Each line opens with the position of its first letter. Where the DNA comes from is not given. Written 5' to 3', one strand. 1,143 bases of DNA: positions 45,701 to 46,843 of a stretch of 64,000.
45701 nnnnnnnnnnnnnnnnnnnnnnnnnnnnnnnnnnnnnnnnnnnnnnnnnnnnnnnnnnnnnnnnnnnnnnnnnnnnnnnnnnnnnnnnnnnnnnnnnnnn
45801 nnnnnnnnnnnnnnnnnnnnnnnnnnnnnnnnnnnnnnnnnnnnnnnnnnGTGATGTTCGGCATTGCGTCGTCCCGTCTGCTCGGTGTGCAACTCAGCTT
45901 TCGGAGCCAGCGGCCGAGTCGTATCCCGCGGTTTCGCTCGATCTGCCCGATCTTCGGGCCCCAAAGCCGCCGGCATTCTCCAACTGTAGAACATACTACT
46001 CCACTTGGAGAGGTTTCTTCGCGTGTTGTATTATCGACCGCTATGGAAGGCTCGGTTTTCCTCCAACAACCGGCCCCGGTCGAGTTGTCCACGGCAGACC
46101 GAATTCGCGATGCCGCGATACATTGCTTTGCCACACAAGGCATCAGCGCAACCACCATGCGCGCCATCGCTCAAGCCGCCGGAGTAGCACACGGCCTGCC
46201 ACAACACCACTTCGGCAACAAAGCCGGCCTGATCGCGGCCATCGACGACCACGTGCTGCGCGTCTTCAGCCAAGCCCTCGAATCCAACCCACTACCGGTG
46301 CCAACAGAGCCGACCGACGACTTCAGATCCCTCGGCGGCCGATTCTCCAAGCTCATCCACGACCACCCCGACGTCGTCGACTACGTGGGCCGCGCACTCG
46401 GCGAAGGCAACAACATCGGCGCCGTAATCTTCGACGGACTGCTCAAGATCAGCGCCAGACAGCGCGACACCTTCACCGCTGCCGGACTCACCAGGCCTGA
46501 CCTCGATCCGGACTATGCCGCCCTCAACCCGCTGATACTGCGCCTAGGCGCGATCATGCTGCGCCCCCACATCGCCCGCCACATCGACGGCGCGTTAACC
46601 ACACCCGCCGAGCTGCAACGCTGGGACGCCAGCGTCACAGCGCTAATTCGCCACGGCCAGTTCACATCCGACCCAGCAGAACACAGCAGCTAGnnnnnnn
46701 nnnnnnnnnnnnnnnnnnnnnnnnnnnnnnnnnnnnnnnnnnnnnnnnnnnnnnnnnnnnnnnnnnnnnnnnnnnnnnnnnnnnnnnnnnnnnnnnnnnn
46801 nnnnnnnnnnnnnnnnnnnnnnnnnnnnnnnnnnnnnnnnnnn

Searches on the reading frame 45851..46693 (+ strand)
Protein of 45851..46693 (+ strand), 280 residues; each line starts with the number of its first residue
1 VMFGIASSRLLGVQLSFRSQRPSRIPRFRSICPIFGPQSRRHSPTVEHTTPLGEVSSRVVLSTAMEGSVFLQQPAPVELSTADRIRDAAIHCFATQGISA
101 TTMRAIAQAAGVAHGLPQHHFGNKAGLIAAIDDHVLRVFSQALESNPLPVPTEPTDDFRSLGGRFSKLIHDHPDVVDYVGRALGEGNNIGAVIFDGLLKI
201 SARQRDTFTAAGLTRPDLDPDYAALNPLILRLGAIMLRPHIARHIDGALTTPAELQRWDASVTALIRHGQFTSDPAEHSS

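Call 17: search_protein_families(library=pfam, proteins=[window:45851-46693:+], max_evalue=0.01)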
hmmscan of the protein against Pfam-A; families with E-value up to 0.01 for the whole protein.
window:45851-46693:+ (280 aa): 2 families
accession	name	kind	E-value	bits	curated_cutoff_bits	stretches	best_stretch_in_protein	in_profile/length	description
PF00440.29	TetR_N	-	1.3e-13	51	24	1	85-131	1-47/47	Bacterial regulatory proteins, tetR family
PF17933.6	TetR_C_25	-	0.0054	17.5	26.4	0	174-248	5-78/106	Tetracyclin repressor-like, C-terminal domain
